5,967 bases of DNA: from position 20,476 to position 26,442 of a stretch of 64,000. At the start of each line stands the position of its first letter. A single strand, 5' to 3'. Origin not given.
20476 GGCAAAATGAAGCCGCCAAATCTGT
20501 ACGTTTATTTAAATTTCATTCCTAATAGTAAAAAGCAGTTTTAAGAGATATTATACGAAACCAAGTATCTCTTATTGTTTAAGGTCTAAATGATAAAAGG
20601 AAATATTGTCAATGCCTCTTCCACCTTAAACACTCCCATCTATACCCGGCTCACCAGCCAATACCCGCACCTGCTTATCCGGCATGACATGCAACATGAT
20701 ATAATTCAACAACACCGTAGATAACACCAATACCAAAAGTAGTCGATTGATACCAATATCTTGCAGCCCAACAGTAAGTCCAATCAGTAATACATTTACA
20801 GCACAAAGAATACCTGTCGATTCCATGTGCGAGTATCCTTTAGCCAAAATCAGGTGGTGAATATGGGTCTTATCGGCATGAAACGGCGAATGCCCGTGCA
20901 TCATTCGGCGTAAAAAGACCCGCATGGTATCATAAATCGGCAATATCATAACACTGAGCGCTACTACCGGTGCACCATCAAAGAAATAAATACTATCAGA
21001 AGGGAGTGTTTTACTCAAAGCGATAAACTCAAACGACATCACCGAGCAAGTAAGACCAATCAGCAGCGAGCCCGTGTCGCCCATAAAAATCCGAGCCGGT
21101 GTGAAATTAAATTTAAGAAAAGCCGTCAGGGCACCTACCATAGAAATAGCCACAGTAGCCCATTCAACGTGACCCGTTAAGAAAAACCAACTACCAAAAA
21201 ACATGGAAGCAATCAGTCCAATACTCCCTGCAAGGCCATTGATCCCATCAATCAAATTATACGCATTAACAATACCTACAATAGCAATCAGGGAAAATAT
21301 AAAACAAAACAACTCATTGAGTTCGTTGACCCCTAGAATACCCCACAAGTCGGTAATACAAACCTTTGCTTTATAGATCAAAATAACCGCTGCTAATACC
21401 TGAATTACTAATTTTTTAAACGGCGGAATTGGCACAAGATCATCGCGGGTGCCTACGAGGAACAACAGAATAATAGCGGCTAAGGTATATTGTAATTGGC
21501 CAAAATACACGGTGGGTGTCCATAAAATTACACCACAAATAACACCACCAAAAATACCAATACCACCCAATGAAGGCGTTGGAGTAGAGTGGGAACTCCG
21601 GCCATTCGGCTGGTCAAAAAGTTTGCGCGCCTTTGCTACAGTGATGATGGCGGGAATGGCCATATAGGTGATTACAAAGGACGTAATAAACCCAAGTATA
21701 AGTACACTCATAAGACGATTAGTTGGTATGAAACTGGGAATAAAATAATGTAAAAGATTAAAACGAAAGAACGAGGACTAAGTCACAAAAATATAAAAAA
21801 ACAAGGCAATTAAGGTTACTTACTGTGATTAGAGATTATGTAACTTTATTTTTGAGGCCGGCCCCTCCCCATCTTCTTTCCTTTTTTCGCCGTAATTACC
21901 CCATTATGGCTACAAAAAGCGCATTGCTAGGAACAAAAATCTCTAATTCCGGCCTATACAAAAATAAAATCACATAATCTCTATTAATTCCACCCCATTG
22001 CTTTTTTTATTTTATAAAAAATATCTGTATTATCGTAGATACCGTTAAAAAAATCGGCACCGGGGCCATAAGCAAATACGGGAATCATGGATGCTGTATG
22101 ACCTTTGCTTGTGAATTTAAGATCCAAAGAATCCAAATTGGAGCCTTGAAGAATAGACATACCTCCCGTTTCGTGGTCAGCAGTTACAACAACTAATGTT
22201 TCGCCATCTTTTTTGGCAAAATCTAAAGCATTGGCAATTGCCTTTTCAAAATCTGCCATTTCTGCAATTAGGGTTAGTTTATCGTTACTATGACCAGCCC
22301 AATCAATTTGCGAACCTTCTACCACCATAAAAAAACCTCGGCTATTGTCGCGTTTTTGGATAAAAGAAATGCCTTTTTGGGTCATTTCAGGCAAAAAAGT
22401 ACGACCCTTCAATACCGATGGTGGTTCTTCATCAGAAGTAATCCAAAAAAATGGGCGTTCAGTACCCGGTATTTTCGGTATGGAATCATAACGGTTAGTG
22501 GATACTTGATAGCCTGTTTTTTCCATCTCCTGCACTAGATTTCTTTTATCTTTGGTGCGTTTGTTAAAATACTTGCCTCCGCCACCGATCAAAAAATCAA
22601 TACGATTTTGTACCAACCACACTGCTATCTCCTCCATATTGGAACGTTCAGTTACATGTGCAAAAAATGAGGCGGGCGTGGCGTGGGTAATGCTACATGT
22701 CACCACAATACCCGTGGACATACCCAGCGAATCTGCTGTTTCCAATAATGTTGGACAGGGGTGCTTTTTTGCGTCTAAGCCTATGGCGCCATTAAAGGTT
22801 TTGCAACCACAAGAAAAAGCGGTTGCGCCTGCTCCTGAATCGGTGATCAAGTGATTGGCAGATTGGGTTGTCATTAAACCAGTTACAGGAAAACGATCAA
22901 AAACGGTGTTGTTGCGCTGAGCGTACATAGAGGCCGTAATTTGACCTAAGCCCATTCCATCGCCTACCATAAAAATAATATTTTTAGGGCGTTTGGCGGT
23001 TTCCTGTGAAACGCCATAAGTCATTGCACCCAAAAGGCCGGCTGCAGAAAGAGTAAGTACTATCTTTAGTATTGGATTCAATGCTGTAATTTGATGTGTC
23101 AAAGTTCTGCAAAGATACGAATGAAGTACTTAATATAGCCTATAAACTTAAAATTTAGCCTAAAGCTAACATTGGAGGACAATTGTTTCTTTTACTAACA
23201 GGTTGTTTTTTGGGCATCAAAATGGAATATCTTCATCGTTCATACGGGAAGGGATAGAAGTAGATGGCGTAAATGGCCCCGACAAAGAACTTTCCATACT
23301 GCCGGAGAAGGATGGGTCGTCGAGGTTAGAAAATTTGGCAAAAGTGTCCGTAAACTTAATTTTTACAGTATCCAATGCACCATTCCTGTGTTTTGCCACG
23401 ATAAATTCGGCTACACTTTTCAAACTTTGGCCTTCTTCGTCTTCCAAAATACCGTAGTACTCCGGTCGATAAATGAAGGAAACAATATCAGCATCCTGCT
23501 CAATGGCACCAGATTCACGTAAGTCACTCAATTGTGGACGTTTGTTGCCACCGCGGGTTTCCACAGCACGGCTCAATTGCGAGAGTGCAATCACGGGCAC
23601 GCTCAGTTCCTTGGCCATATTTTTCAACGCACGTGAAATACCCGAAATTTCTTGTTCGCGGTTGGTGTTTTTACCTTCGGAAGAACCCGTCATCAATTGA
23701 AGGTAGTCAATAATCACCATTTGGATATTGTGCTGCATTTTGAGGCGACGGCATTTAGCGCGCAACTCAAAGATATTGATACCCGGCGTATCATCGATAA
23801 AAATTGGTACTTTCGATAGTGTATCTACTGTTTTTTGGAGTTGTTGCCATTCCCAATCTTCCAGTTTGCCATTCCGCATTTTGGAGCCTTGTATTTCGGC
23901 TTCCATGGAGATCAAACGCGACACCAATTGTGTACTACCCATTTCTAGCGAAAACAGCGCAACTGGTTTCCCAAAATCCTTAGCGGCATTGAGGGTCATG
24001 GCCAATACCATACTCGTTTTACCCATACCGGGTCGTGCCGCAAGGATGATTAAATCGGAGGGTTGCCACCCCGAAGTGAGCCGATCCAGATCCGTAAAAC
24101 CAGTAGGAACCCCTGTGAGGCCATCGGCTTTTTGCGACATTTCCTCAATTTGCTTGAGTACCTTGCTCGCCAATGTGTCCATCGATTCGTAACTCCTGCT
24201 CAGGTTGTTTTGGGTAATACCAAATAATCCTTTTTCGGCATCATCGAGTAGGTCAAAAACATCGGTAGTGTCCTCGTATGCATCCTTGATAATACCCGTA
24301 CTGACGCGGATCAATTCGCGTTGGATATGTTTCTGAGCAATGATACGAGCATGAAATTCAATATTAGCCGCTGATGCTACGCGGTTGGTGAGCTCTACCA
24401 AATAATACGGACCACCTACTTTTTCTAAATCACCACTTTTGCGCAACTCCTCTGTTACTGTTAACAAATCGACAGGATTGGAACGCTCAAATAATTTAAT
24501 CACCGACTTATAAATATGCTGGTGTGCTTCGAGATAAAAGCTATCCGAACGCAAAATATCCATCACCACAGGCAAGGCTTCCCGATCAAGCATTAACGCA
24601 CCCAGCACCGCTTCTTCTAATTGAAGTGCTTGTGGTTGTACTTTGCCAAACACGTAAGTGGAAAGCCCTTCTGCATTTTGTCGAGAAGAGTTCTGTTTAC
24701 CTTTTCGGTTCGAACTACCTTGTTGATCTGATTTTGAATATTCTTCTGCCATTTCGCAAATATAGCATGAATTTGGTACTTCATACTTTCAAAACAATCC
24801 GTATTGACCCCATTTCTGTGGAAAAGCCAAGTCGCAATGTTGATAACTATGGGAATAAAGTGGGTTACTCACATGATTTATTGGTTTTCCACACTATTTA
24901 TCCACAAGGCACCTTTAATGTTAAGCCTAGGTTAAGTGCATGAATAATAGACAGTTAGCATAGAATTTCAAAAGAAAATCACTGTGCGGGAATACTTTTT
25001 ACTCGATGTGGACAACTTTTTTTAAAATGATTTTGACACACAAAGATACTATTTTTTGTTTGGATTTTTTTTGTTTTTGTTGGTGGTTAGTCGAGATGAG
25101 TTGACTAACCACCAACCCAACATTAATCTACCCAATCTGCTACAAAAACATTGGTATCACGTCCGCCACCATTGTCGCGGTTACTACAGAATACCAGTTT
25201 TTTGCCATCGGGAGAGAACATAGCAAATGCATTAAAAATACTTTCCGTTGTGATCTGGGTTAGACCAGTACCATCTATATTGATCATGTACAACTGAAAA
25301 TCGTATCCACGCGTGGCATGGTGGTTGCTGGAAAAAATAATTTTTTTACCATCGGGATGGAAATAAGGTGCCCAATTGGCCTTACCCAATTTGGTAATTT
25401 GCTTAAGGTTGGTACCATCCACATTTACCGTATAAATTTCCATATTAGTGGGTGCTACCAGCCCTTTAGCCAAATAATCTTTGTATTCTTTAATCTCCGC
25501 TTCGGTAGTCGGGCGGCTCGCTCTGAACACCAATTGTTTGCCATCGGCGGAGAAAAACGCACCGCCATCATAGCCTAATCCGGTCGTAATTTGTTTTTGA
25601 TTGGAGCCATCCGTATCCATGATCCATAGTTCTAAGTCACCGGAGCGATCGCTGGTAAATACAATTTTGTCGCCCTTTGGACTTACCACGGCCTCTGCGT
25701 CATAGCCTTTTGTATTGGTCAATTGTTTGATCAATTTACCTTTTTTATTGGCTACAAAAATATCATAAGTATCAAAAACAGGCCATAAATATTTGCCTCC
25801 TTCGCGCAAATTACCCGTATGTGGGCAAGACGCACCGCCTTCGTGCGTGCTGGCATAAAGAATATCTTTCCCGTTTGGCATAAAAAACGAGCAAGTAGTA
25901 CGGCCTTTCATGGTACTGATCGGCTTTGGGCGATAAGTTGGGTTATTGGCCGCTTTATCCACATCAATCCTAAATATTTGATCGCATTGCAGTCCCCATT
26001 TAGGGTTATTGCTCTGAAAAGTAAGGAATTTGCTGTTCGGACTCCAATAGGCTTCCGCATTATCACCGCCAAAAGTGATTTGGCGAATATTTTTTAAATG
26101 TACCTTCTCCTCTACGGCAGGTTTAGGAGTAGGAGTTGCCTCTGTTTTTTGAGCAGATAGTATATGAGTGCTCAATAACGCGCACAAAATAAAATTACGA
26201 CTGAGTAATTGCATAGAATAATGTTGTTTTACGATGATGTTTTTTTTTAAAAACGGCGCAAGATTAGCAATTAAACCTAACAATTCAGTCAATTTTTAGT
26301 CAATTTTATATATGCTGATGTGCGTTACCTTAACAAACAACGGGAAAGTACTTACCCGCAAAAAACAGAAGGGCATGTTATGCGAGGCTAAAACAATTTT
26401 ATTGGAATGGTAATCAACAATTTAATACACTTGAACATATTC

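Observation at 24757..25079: Five DnaA boxes plus an AT-rich tract immediately upstream of dnaB: a candidate oriC or DnaA-controlled site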

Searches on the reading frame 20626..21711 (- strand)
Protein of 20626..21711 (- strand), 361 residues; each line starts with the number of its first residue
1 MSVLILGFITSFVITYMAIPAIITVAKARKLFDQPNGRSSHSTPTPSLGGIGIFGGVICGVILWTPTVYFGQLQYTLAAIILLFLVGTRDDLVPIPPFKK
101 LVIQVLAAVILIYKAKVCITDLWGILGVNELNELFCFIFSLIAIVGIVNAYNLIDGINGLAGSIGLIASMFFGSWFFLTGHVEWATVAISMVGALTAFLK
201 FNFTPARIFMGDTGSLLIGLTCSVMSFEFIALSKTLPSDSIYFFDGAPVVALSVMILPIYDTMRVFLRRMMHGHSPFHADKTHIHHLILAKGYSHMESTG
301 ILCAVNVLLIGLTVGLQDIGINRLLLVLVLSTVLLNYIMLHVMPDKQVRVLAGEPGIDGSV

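Call 4: search_protein_families(library=ncbifam, proteins=[window:20626-21711:-])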
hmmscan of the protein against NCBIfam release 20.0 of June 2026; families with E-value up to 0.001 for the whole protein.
window:20626-21711:- (361 aa): 3 families
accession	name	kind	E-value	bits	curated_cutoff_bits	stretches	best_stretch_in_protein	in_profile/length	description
TIGR02380.1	ECA_wecA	exception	1.2e-46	159.5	326.05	1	7-340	3-332/346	UDP-N-acetylglucosamine--undecaprenyl-phosphate N-acetylglucosaminephosphotransferase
NF053644.1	MraY_archaea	equivalog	1e-21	77.7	450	1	99-252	152-305/340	pseudomurein biosynthesis MraY family phospho-N-acetylmuramoyl-pentapeptide-transferase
TIGR00445.1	mraY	equivalog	1.6e-14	54.1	192.05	1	35-225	23-241/321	phospho-N-acetylmuramoyl-pentapeptide-transferase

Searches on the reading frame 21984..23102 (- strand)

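Call 4: search_protein_families(library=ncbifam, proteins=[window:21984-23102:-])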
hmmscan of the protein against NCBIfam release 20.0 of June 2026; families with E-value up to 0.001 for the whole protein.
window:21984-23102:- (372 aa): 1 family
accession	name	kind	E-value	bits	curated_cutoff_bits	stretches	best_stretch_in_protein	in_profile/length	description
NF007810.0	PRK10518.1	equivalog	9.8e-58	196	540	2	36-154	68-196/482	alkaline phosphatase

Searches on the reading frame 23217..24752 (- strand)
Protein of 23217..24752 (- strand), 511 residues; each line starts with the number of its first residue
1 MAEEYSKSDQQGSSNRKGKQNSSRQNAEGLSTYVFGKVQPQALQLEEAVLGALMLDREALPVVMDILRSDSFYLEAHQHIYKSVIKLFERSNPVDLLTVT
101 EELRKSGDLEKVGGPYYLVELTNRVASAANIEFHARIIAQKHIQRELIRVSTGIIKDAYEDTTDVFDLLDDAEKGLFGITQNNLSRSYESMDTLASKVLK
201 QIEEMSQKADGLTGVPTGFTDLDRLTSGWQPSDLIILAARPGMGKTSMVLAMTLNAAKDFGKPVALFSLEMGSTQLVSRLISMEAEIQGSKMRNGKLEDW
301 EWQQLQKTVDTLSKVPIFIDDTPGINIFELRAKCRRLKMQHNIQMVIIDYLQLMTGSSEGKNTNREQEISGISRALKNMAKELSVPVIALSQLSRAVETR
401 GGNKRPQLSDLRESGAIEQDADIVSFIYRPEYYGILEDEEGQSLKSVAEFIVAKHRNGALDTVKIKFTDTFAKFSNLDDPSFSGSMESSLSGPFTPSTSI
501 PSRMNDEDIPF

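Call 4: search_protein_families(library=ncbifam, proteins=[window:23217-24752:-])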
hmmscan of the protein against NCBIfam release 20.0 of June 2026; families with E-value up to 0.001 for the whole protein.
window:23217-24752:- (511 aa): 17 families
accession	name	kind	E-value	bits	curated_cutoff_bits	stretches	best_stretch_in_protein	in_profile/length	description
TIGR00665.1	DnaB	equivalog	2.2e-167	557.3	385.25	1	39-478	2-434/435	replicative DNA helicase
NF005852.0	PRK07773.1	equivalog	3.7e-163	545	780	2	34-416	19-398/886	replicative DNA helicase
NF004384.0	PRK05748.1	equivalog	2.1e-162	540.8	525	1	36-479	7-444/452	replicative DNA helicase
NF004109.0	PRK05595.1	equivalog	7.1e-142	473.2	737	1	38-478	7-439/444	replicative DNA helicase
NF006606.0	PRK09165.1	equivalog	4.9e-135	450.9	540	1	36-482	18-492/497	replicative DNA helicase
NF006443.0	PRK08760.1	equivalog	2.3e-127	425.2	741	1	35-481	29-471/476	replicative DNA helicase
NF040583.1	dnaB_SPI-7_type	exception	6.6e-124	414.3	655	1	41-476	3-433/434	SPI-7-type island replicative DNA helicase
TIGR03600.1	phage_DnaB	exception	3.2e-122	408.6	498.65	1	43-467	2-421/421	phage replicative helicase, DnaB family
NF005424.0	PRK07004.1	equivalog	1.5e-120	402.9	834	1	37-478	13-452/460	replicative DNA helicase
NF006306.0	PRK08506.1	equivalog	7.3e-117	390.9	596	1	41-478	5-452/472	replicative DNA helicase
NF005369.0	PRK06904.1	equivalog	1.4e-114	383.4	809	1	36-479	22-466/474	replicative DNA helicase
NF005945.0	PRK08006.1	equivalog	7.9e-112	374.5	898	1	35-482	22-468/471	replicative DNA helicase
NF004967.0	PRK06321.1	equivalog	3.5e-111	372.4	751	1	38-477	15-465/472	replicative DNA helicase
NF006458.0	PRK08840.1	equivalog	3.9e-111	372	884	1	37-483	18-462/464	replicative DNA helicase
NF005240.0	PRK06749.1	subfamily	3.7e-92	309.3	686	1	43-477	6-427/428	replicative DNA helicase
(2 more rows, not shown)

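Call 6: find_encoding_contigs(protein=window:23217-24752:-, flank=10000, max_places=6)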
Protein window:23217-24752:- (511 aa): 5 contigs read that carry it; 1 place shown.
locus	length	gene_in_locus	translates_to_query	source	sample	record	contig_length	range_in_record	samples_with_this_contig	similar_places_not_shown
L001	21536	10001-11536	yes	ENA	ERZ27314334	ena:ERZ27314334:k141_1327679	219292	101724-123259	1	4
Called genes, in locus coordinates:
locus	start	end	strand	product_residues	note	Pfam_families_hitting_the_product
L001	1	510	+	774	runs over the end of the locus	PF13715:CarbopepD_reg_2 (weak), PF07715:Plug (weak), PF00593:TonB_dep_Rec_b-barrel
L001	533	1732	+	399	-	PF03702:AnmK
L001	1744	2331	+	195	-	PF00027:cNMP_binding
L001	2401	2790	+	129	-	PF14248:DUF4345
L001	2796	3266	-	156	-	-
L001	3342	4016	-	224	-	PF00005:ABC_tran, PF13304:AAA_21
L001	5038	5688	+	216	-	-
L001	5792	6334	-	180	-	-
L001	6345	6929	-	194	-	PF14014:DUF4230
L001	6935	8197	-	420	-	PF00994:MoCF_biosynth, PF18146:CinA_KH (weak), PF02464:CinA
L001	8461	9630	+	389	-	PF00930:DPPIV_N (faint), PF26549:Tricorn_N, PF07676:PD40, PF26550:Tricorn_2nd (weak), PF26549:Tricorn_N, PF07676:PD40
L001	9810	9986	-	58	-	-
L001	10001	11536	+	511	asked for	PF00772:DnaB, PF13481:AAA_25, PF03796:DnaB_C, PF06745:ATPase (weak)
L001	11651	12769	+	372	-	PF00245:Alk_phosphatase, PF01676:Metalloenzyme, PF00245:Alk_phosphatase (weak)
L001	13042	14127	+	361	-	PF00953:Glycos_transf_4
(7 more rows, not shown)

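Call 8: find_related_loci(query=window:23217-24752:-, collection=genome_contigs, flank=10000)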
Query window:23217-24752:- (511 aa) in genome_contigs; peptide patterns used: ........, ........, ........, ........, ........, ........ (x = any residue, [..] = any of these).
436 stretches matched a pattern; 380 encode a relative of the query (tblastn E <= 1e-3); the best 80 are kept; 80 distinct loci.
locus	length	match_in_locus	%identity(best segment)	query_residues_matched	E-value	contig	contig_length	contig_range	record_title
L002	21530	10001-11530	91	1-511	0e+0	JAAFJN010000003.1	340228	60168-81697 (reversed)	MAG: Chitinophagales bacterium isolate bin49.metabat.b7b8b9.064 WN_Chitinophagales_10_scaffold_3, whole genome shotgun s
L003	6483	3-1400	100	46-511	0e+0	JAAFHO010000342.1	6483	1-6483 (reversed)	MAG: Chitinophagales bacterium isolate bin15.concoct.ball.061 WN_Chitinophagales_9_scaffold_342, whole genome shotgun se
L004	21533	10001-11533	99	1-511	0e+0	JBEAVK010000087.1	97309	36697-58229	MAG: Bacteroidota bacterium isolate NASQAN2011_256_B_bin.11 scaffold_543115, whole genome shotgun sequence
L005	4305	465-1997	82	1-511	0e+0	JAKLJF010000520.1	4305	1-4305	MAG: Thermoanaerobaculia bacterium isolate MAG.385 MAG.385-NODE_520_length_4305_cov_3.046121, whole genome shotgun seque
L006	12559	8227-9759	81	1-511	0e+0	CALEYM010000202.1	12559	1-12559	MAG TPA_asm: uncultured Bacteroidetes bacterium isolate SRR6227243_bin.67_CONCOCT_v1.1_MAG genome assembly, contig: ERZ7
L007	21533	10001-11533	81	1-511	0e+0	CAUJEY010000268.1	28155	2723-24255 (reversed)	MAG: Bacteroidota bacterium isolate KLAP56 genome assembly, contig: KLAP56_259540, whole genome shotgun sequence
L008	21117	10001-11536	81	1-511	0e+0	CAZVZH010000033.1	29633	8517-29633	MAG TPA_asm: uncultured Saprospiraceae bacterium isolate SRP287453_co1_91 genome assembly, contig: NODE_2620_length_2963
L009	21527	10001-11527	80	6-511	0e+0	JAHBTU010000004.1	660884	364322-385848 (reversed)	MAG: Saprospiraceae bacterium isolate ACE_BAC3 BAC3_4, whole genome shotgun sequence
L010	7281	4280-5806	80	7-511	0e+0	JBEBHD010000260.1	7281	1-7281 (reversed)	MAG: Saprospiraceae bacterium isolate ATF_13 NODE_6403_length_7281_cov_4.458786, whole genome shotgun sequence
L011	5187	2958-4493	79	1-511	0e+0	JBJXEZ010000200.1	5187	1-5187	MAG: Saprospiraceae bacterium isolate F1F2.bin.8 k127_9599979, whole genome shotgun sequence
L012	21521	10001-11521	81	6-511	0e+0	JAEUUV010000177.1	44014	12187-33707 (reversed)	MAG: Saprospiraceae bacterium isolate new MAG-364 k141_821109, whole genome shotgun sequence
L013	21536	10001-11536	80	1-511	0e+0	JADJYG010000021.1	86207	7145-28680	MAG: Saprospirales bacterium isolate Lyne_18-Q3-R50-59_BATAC.172 tig00017918-10-862820, whole genome shotgun sequence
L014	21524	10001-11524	80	2-511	0e+0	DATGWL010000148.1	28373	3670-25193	MAG TPA_asm: Saprospiraceae bacterium isolate SMAG_U10581 k141_311172, whole genome shotgun sequence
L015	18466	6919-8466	79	5-511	0e+0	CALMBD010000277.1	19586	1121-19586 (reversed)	MAG TPA_asm: uncultured Bacteroidetes bacterium isolate SRR5676451_bin.54_CONCOCT_v1.1_MAG genome assembly, contig: ERZ7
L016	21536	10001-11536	79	1-511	0e+0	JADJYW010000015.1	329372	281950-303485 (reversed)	MAG: Lewinellaceae bacterium isolate Lyne_18-Q3-R50-59_BATAC.66 tig00009895-10-3273790, whole genome shotgun sequence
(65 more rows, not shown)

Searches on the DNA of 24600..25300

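Call 20: search_rna_families(source=window, start=24600, end=25300, threshold=evalue, max_evalue=10)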
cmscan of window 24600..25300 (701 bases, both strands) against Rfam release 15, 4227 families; matches with E-value up to 10: 14.
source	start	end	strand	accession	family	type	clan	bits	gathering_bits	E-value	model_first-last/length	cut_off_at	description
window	25004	25123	-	RF01443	S_pombe_snR91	Gene; snRNA; snoRNA; HACA-box;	-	34.2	50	0.00034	1-144/144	no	small nucleolar RNA snR91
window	24990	25135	-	RF02316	TtnuHACA9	Gene; snRNA; snoRNA; HACA-box;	-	25.5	100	0.086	1-135/135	no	Tetrahymena snoRNA TtnuHACA9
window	25058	25134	+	RF03323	mir-3613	Gene; miRNA;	-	22.6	91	0.036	1-86/86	no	mir-3613 microRNA precursor family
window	25067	25116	+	RF00769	mir-331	Gene; miRNA;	-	21.3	80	0.14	1-92/92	no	mir-331 microRNA precursor family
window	24966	25038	+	RF01186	SNORD127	Gene; snRNA; snoRNA; CD-box;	-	18.7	45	4.5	1-86/86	no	Small nucleolar RNA SNORD127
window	24988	25174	-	RF02456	Diantho_3_UTR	Cis-reg;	-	18.4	100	0.044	1-205/205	no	Dianthovirus RNA2 3'UTR stem loops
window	24961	25022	+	RF01388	isrD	Gene; sRNA;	-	17.5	37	0.95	1-51/51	no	isrD Hfq binding RNA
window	25230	25285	-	RF03111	Zeta-pan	Gene; sRNA;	-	15.5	56.7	5.1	1-50/50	no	Zeta-pan RNA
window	25072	25122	+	RF03328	mir-606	Gene; miRNA;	-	14.4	80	9.9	1-84/84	no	mir-606 microRNA precursor family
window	25083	25135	-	RF03204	mir-4510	Gene; miRNA;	-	14.1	60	6.5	1-72/72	no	mir-4510 microRNA precursor family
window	25080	25115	+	RF04128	MIR8562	Gene; miRNA;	-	13.6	211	8.2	1-242/242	no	MIR8562 microRNA precursor family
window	25080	25115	-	RF04128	MIR8562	Gene; miRNA;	-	13.4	211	9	1-242/242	no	MIR8562 microRNA precursor family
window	25064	25151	-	RF02186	ST7-OT3_4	Gene; lncRNA;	-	10.7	80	6.7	1-73/73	no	ST7 overlapping transcript 3 conserved region 4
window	24959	24984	+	RF02616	SSRC8_2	Gene; sRNA;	-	10.4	72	2.6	182-206/281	no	Streptococcus sRNA 8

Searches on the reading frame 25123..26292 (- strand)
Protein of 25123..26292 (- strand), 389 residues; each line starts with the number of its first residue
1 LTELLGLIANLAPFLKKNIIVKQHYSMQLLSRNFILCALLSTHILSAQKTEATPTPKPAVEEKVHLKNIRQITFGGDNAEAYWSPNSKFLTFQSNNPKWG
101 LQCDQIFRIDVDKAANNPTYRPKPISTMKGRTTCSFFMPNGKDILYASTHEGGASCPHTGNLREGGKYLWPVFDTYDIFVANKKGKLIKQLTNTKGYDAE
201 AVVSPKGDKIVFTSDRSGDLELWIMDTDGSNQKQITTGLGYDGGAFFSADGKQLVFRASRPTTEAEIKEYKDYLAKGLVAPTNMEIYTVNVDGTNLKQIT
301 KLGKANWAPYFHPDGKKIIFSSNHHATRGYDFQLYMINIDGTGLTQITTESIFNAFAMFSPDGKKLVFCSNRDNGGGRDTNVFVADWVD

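Call 4: search_protein_families(library=ncbifam, proteins=[window:25123-26292:-])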
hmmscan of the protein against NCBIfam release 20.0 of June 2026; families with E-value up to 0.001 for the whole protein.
window:25123-26292:- (389 aa): 7 families
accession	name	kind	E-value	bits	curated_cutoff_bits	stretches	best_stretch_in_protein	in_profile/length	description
TIGR02800.1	propeller_TolB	equivalog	4.6e-39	134.5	343.15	2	282-384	257-351/418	Tol-Pal system beta propeller repeat protein TolB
NF053518.1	DipepPtdsDpp5Prph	equivalog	9.9e-23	80.5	900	2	176-272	42-138/655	dipeptidyl-peptidase Dpp5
NF002183.0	PRK01029.1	equivalog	2e-14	53.5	405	1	308-372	285-347/429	Tol-Pal system protein TolB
NF003124.0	PRK04043.1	equivalog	2.6e-12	46.3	428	2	175-322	256-386/419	Tol-Pal system protein TolB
NF052339.1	hydrazine_alpha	equivalog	8.2e-10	37.2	800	1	252-349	56-146/804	hydrazine synthase subunit alpha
NF033523.0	lasso_peptidase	equivalog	7.3e-09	34.9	400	1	198-272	90-164/638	Atxe2 family lasso peptide isopeptidase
NF053607.1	CHU_0125_OmpA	equivalog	8.4e-08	31.2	620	1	303-377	218-299/639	CHU_0125 family OmpA-like outer membrane integrity protein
